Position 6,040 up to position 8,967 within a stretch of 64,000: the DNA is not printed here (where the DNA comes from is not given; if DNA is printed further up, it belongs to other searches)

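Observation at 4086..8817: Two Bug-family periplasmic binders translationally coupled to an orphan A-T-TE NRPS-like enzyme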

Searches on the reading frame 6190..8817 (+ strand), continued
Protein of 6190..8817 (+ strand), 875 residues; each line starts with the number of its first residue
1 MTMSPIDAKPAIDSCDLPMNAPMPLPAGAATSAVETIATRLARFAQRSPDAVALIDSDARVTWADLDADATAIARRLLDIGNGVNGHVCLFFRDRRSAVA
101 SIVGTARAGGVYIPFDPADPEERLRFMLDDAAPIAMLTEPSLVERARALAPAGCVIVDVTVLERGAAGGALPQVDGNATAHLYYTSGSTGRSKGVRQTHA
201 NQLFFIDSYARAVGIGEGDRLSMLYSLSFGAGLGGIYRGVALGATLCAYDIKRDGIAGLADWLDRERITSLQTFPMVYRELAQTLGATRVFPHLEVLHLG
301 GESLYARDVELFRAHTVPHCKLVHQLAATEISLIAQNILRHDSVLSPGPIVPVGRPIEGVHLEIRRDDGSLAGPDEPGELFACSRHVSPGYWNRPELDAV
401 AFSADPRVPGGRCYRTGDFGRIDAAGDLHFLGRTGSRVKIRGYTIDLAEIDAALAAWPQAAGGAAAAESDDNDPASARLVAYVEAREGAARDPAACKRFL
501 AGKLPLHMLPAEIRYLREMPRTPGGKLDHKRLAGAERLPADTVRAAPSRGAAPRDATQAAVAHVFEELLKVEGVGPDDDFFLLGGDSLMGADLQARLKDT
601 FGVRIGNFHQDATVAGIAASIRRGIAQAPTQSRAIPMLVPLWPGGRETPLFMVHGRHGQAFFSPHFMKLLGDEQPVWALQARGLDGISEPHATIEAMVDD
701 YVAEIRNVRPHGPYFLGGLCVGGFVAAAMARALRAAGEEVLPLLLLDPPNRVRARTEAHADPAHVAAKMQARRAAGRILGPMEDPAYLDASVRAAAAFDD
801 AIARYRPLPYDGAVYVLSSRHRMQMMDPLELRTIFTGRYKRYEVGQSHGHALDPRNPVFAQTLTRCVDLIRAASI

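Call 14: find_related_loci(query=A1, collection=genome_contigs, flank=10000)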
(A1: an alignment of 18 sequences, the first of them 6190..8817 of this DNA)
Query A1 (875 aa) in genome_contigs; peptide patterns used: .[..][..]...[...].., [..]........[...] (x = any residue, [..] = any of these).
425 stretches matched a pattern; 369 encode a relative of the query (tblastn E <= 1e-3); the best 80 are kept; 77 distinct loci.
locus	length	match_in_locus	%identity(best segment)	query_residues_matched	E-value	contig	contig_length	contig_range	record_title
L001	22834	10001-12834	69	27-874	0e+0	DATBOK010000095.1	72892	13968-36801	MAG TPA_asm: Casimicrobiaceae bacterium isolate SMAG_U4049 k141_1889437, whole genome shotgun sequence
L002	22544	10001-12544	67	24-874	0e+0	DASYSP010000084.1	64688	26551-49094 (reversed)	MAG TPA_asm: Casimicrobiaceae bacterium isolate SMAG_U4541 k141_1326871, whole genome shotgun sequence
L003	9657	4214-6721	56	33-874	0e+0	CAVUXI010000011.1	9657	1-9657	MAG: uncultured beta proteobacterium isolate MFD06526.bin.2.60 genome assembly, contig: contig_26961, whole genome shotg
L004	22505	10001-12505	55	32-874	0e+0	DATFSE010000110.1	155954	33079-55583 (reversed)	MAG TPA_asm: Casimicrobiaceae bacterium isolate SMAG_U9376 k141_1313212, whole genome shotgun sequence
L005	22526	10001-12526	67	24-870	0e+0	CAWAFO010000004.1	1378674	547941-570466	MAG: uncultured proteobacterium isolate MFD04967.bin.1.35 genome assembly, contig: contig_5465, whole genome shotgun seq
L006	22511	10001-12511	56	18-870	0e+0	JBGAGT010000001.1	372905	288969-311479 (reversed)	MAG: Casimicrobiaceae bacterium isolate MAG_MBR_H125.86 MBRH125-86_opera_contig_201, whole genome shotgun sequence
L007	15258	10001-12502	56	36-874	0e+0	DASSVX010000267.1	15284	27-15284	MAG TPA_asm: Casimicrobiaceae bacterium isolate SMAG_U607 k141_861663, whole genome shotgun sequence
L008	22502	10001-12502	54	32-870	0e+0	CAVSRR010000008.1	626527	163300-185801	MAG: uncultured beta proteobacterium isolate MFD05521.bin.2.84 genome assembly, contig: contig_64690, whole genome shotg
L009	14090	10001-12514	54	36-874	0e+0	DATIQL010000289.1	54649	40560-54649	MAG TPA_asm: Casimicrobiaceae bacterium isolate SMAG_U15876 k141_230847, whole genome shotgun sequence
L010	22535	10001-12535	52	27-874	0e+0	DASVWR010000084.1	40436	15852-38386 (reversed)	MAG TPA_asm: Casimicrobiaceae bacterium isolate SMAG_U2553 k141_858585, whole genome shotgun sequence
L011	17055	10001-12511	56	33-875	0e+0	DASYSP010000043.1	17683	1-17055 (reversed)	MAG TPA_asm: Casimicrobiaceae bacterium isolate SMAG_U4541 k141_18660, whole genome shotgun sequence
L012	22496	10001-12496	53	36-871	0e+0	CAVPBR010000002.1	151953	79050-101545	MAG: uncultured beta proteobacterium isolate MFD00031.bin.2.84 genome assembly, contig: contig_17852, whole genome shotg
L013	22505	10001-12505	52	36-874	0e+0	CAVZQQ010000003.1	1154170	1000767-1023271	MAG: uncultured beta proteobacterium isolate MFD05705.bin.2.149 genome assembly, contig: contig_6748, whole genome shotg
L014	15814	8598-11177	53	1-874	0e+0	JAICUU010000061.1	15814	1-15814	MAG: Burkholderiales bacterium isolate GZL_ISSM_2_bin.107 k141_3205267_length_15814_cov_23.2003, whole genome shotgun se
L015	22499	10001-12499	52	35-873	0e+0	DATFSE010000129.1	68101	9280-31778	MAG TPA_asm: Casimicrobiaceae bacterium isolate SMAG_U9376 k141_5963772, whole genome shotgun sequence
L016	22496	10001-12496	51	35-872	0e+0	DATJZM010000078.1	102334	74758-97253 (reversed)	MAG TPA_asm: Casimicrobiaceae bacterium isolate SMAG_U15178 k141_445008, whole genome shotgun sequence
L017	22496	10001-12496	55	36-871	0e+0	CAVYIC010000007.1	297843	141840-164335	MAG: uncultured proteobacterium isolate MFD05176.bin.2.46 genome assembly, contig: contig_44823, whole genome shotgun se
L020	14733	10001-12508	53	35-874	0e+0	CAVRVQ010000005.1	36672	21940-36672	MAG: uncultured beta proteobacterium isolate MFD02242.bin.2.66 genome assembly, contig: contig_34110, whole genome shotg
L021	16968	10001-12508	52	31-874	0e+0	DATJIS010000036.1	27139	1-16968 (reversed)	MAG TPA_asm: Casimicrobiaceae bacterium isolate SMAG_U15544 k141_11353859, whole genome shotgun sequence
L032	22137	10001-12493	54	35-870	0e+0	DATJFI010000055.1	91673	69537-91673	MAG TPA_asm: Casimicrobiaceae bacterium isolate SMAG_U15456 k141_9453195, whole genome shotgun sequence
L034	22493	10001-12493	50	35-874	0e+0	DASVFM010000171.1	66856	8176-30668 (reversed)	MAG TPA_asm: Casimicrobiaceae bacterium isolate SMAG_U2089 k141_94643, whole genome shotgun sequence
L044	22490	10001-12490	45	35-874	0e+0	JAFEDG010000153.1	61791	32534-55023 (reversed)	MAG: Proteobacteria bacterium isolate SZAS-71 LIN-675__153__length-61791, whole genome shotgun sequence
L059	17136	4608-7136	37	35-867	1e-142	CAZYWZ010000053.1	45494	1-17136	MAG TPA_asm: uncultured Verrucomicrobiales bacterium isolate SRP323723_co1_57 genome assembly, contig: NODE_646_length_4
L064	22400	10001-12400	39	27-828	4e-138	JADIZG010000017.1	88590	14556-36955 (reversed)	MAG: Betaproteobacteria bacterium isolate AalE_18-Q3-R2-46_MAXAC.086 tig00014972-10-884740, whole genome shotgun sequenc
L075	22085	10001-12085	35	36-747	9e-105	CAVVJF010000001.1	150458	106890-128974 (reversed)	MAG: uncultured Candidatus Rokubacteria bacterium isolate MFD04850.bin.2.326 genome assembly, contig: contig_107809, who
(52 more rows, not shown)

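Call 17: search_solved_structures(query=window:6190-8817:+, max_evalue=1e-10)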
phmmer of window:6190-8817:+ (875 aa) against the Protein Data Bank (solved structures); distinct sequences matched with E-value up to 1e-10: 117 (the best 60 are shown).
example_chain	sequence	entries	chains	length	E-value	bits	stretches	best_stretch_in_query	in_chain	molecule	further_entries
6mfz_A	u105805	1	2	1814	2.7e-106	359.8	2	37-599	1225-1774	Linear gramicidin synthase subunit A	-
9be3_A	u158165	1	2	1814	2.7e-106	359.8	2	37-599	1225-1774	Linear gramicidin synthase subunit A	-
9meh_A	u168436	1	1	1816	2.7e-106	359.8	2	37-599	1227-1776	Linear gramicidin synthase subunit A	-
9be4_A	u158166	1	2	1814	1e-105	357.9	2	37-599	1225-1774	Linear gramicidin synthase subunit A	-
6mfy_A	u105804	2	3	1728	1.7e-93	317.4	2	45-599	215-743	Linear gramicidin synthase subunit A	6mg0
8xjz_C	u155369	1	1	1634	1.3e-70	241.8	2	34-602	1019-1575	Peptide synthetase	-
4zxh_A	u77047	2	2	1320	2.2e-68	234.4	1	43-765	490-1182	ABBFA_003403 | Tyrocidine synthetase 3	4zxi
5u89_A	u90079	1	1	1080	2.8e-65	224.1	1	42-697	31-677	Amino acid adenylation domain protein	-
9bfd_A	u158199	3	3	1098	6.1e-64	219.7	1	43-598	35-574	Tyrocidine synthase 1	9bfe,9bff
5ja1_A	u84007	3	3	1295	6.7e-62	212.9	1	35-816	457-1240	Enterobactin synthase component F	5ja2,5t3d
2vsq_A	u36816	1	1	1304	2.2e-61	211.2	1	45-628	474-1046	SURFACTIN SYNTHETASE SUBUNIT 3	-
4d4g_A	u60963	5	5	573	1.5e-53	185.3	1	44-575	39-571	APNAA1 | APNA A1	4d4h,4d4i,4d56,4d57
7ly4_E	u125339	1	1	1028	2.5e-53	184.6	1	42-597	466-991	BmdB, bacillamide NRPS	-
7ly7_A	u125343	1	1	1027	2.5e-53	184.6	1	42-597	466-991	BmdB, Bacillamide NRPS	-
9bfd_B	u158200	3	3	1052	4.3e-52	180.5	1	34-600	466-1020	Tyrocidine synthase 2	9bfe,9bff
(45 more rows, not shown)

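Call 23: search_protein_families(library=pfam, proteins=[L017:6973-9966:+, L021:8960-9934:-, L021:12552-13145:+, L064:12596-13933:-, L017:12628-14490:-, L008:12764-14347:+, L034:12661-13671:+, L034:13743-14867:+, L016:4697-6745:-, L016:6809-8419:-], max_evalue=0.001)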
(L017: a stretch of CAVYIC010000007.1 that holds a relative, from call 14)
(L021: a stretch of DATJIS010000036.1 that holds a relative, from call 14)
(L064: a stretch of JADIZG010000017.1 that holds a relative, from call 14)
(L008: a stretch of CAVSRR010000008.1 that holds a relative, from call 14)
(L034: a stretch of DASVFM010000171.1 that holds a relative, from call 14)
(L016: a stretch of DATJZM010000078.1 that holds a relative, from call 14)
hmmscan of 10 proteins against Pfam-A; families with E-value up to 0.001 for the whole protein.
L017:6973-9966:+ (997 aa): 4 families
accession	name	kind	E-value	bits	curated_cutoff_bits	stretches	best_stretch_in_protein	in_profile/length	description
PF00535.33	Glycos_transf_2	-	9.1e-33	114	23.3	1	90-205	1-118/168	Glycosyl transferase family 2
PF10111.15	Glyco_tranf_2_2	-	1.2e-10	41.8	27.3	1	90-303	1-221/276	Glycosyltransferase like family 2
PF13641.12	Glyco_tranf_2_3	-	4.2e-08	33.9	27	1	89-188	3-107/230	Glycosyltransferase like family 2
PF13469.12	Sulfotransfer_3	-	1.2e-06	29.4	27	0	538-596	149-215/216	Sulfotransferase family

L021:8960-9934:- (324 aa): 1 family
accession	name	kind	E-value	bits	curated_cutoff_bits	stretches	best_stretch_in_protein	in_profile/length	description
PF13379.11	NMT1_2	-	0.00017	22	24.7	0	178-255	170-244/252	NMT1-like family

L021:12552-13145:+ (197 aa): 1 family
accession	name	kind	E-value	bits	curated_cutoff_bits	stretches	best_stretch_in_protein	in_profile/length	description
PF03567.20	Sulfotransfer_2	-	4.8e-16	60.1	22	1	2-195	4-251/252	Sulfotransferase family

L064:12596-13933:- (445 aa): 6 families
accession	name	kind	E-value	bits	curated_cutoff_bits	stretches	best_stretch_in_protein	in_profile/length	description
PF01078.27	Mg_chelatase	-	5.9e-95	317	20.3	1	117-320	1-205/207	Magnesium chelatase, subunit ChlI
PF13335.12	Mg_chelatase_C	-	6.3e-30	104.1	26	1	332-423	2-94/94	Magnesium chelatase, subunit ChlI C-terminal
PF13541.12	ChlI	-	3.6e-17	62.8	27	1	2-68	55-120/121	Subunit ChlI of Mg-chelatase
PF07728.20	AAA_5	-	4.3e-09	36.9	22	1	141-275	2-125/139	AAA domain (dynein-related subfamily)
PF00493.29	MCM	-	1.3e-07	31.4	23.3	1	214-310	114-200/224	MCM P-loop domain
PF00158.32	Sigma54_activat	-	2.4e-05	24.5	20.2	0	208-272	80-142/168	Sigma-54 interaction domain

L017:12628-14490:- (620 aa): 6 families
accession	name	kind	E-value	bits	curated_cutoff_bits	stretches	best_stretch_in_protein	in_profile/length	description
PF01583.26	APS_kinase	-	5.1e-67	225.1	21.1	1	445-595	1-152/152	Adenylylsulphate kinase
PF00009.33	GTP_EFTU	-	4.6e-38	131.1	26.5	1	13-196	6-176/188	Elongation factor Tu GTP binding domain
PF22594.2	GTP-eEF1A_C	-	6.4e-28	97.5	27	1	318-415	1-99/101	GTP-eEF1A C-terminal domain-like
PF13671.12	AAA_33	-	2e-07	31.8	27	1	448-560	1-114/143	AAA domain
PF03144.31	GTP_EFTU_D2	-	1.3e-05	25.9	30.3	1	247-306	6-72/73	Elongation factor Tu domain 2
PF01926.29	MMR_HSR1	-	3.3e-05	24.4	21.9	0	71-133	27-95/113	50S ribosome-binding GTPase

L008:12764-14347:+ (527 aa): 1 family
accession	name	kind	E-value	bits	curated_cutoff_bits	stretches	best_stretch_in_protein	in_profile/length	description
PF00496.27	SBP_bac_5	-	2e-109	366.6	32.4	1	60-439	2-365/368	Bacterial extracellular solute-binding proteins, family 5 Middle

L034:12661-13671:+ (336 aa): 1 family
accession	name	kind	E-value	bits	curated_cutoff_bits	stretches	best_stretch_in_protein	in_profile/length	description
PF01266.30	DAO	-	2.5e-45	156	27.9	1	2-317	28-353/353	FAD dependent oxidoreductase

L034:13743-14867:+ (374 aa): 2 families
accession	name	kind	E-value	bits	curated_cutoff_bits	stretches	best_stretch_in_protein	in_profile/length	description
PF00291.31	PALP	-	1.1e-33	117.3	35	1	42-343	7-295/295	Pyridoxal-phosphate dependent enzyme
PF19465.4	DUF6002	-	0.0005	19.3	25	0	191-260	232-303/447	Family of unknown function (DUF6002)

L016:4697-6745:- (682 aa): 2 families
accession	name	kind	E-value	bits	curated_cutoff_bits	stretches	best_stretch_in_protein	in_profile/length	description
PF03190.21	Thioredox_DsbH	-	5.3e-74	248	27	1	3-164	2-162/163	Protein of unknown function, DUF255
PF13899.12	Thioredoxin_7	-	8.5e-11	42.3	27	1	22-113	1-83/83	Thioredoxin-like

L016:6809-8419:- (536 aa): 0 families

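Call 27: search_dna_similar(query=window:6190-8817:+, collection=plasmids, mode=protein, max_rows=25)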
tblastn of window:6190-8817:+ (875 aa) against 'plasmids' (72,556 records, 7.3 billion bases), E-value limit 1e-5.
In 9 record(s) the limit of 40 matching pieces per record was reached: places in those records are undercounted.
Records with a match: 2629; places in all: 10296; records where one place covers at least 80% of the query: 271.
Best place of each record, by identity: <60% 2629.
By first word of the organism name: Streptomyces 293; Rhizobium 230; Sinorhizobium 182; Salmonella 180; Bacillus 179; Ralstonia 137; Pseudosulfitobacter 117; Rhodococcus 81; Burkholderia 75; Phaeobacter 55; and 229 more.
By predicted mobility (MOB-suite, as given by PLSDB): non-mobilizable 1532; conjugative 615; mobilizable 482.
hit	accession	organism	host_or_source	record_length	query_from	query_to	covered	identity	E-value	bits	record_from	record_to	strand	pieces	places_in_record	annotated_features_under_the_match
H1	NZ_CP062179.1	Mycetohabitans endofungorum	Rhizopus microsporus,bacterial ...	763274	46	875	95%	31.2%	1e-62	239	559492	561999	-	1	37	non-ribosomal peptide synthase/polyketide synthase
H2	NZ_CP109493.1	Streptomyces sp. NBC_01435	-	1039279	35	740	81%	34.5%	2e-61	234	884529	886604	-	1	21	record has no annotation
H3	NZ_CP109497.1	Streptomyces sp. NBC_01431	-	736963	36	740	81%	34.3%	2e-59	229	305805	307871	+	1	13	non-ribosomal peptide synthetase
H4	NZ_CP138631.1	Streptomyces rimosus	whole organism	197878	45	740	80%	34.7%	1e-64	245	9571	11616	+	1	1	none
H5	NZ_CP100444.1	Streptomyces rimosus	pure culture,OTC cluster deletion ...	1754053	45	740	80%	34.7%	1e-64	245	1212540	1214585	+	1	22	record has no annotation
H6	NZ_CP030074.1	Streptomyces cadmiisoli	Whole organism,soil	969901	47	848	92%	30.1%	3e-49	197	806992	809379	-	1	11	non-ribosomal peptide synthetase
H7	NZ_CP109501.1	Streptomyces sp. NBC_01426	-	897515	46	740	79%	34.5%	8e-68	254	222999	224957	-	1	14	non-ribosomal peptide synthetase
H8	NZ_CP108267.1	Streptomyces sp. NBC_00048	-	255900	48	740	79%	34.3%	4e-63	240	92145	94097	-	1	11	non-ribosomal peptide synthetase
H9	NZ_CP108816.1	Streptomyces sp. NBC_00868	-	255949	48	740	79%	34.3%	4e-63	240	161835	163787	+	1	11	non-ribosomal peptide synthetase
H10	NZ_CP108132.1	Streptomyces sp. NBC_00190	-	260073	48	740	79%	34.3%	4e-63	240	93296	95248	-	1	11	non-ribosomal peptide synthetase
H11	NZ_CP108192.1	Streptomyces sp. NBC_00122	-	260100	48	740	79%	34.3%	7e-63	239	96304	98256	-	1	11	amino acid adenylation domain-containing protein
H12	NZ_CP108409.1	Kitasatospora sp. NBC_01300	-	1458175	50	740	79%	34.3%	8e-52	205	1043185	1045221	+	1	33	record has no annotation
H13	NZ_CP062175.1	Mycetohabitans rhizoxinica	Rhizopus microsporus,bacterial culture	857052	46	740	79%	33.9%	5e-70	261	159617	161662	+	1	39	non-ribosomal peptide synthase/polyketide synthase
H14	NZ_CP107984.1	Streptomyces sp. NBC_00354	-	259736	43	848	92%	29.2%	5e-47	190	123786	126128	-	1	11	amino acid adenylation domain-containing protein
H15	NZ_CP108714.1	Streptomyces sp. NBC_01001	-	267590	43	848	92%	29.2%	5e-47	190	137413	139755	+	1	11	amino acid adenylation domain-containing protein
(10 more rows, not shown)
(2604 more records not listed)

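Call 39: search_protein_families(library=pfam, proteins=[L020:6779-7483:+, L020:7480-8310:+, L020:8314-8889:+, L020:12580-13422:+, L020:13540-14274:+, L032:6551-7621:+, L032:7632-8828:+, L014:11407-12561:+, L014:12643-13761:+, L014:13765-15138:+], max_evalue=0.001)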
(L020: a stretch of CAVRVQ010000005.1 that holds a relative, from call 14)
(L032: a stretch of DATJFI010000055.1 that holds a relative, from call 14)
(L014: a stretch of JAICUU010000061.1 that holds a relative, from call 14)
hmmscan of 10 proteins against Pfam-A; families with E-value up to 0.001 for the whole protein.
L020:6779-7483:+ (234 aa): 1 family
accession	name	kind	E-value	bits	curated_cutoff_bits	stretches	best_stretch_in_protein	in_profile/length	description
PF01168.26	Ala_racemase_N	-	1.1e-23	84.5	24.1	1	15-227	10-219/220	Alanine racemase, N-terminal domain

L020:7480-8310:+ (276 aa): 2 families
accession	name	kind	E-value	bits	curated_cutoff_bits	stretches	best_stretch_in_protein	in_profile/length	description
PF14748.11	P5CR_dimer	-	7.6e-31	106.9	25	1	164-268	1-105/105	Pyrroline-5-carboxylate reductase dimerisation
PF03807.23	F420_oxidored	-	4.1e-11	43.8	21.6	1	4-100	3-94/94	NADP oxidoreductase coenzyme F420-dependent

L020:8314-8889:+ (191 aa): 1 family
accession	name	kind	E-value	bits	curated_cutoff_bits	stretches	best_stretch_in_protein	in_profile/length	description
PF02325.22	YGGT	-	9.9e-31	106.4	27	2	12-77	2-66/70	YGGT family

L020:12580-13422:+ (280 aa): 3 families
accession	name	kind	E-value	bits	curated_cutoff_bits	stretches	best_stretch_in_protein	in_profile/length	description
PF00685.33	Sulfotransfer_1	-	5.8e-13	49.3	22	1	36-227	3-182/255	Sulfotransferase domain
PF13469.12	Sulfotransfer_3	-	4.1e-10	40.7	27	1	101-227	104-213/216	Sulfotransferase family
PF02810.21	SEC-C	-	5.7e-09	36.1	20.4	1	4-21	1-18/19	SEC-C motif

L020:13540-14274:+ (244 aa): 1 family
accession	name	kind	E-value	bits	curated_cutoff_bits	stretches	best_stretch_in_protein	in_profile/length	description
PF02633.19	Creatininase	-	3.7e-58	197.2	31.3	1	2-233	9-237/238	Creatinine amidohydrolase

L032:6551-7621:+ (356 aa): 1 family
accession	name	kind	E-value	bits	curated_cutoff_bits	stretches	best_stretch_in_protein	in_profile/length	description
PF04375.19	HemX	-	3.4e-50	171.3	25.9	1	122-349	2-233/236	HemX, putative uroporphyrinogen-III C-methyltransferase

L032:7632-8828:+ (398 aa): 4 families
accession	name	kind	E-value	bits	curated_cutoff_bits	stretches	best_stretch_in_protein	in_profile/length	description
PF07219.19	HemY_N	-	8.5e-19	68.1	31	1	26-130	1-105/107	HemY protein N-terminus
PF13424.12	TPR_12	-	3.8e-08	33.8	30.1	1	311-356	29-75/77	Tetratricopeptide repeat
PF07719.23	TPR_2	-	1.3e-06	28.5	27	0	326-358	1-33/34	Tetratricopeptide repeat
PF14559.12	TPR_19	-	0.00099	19.8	25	0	94-145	1-52/68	Tetratricopeptide repeat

L014:11407-12561:+ (384 aa): 1 family
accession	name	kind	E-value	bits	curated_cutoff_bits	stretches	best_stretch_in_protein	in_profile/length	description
PF03480.18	DctP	-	1.6e-41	143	23.4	1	70-348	14-284/286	Bacterial extracellular solute-binding protein, family 7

L014:12643-13761:+ (372 aa): 2 families
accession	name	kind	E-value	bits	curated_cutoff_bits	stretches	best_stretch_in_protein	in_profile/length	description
PF04290.18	DctQ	-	8.6e-25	87.6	28.3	1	236-364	4-130/132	Tripartite ATP-independent periplasmic transporters, DctQ component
PF05154.21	TM2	-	4.9e-06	27.1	27.9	1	44-78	7-42/51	TM2 domain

L014:13765-15138:+ (457 aa): 1 family
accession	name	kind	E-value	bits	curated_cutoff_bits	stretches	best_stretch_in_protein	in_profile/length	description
PF06808.19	DctM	-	2.3e-76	257.7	23.8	1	16-444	2-413/413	Tripartite ATP-independent periplasmic transporter, DctM component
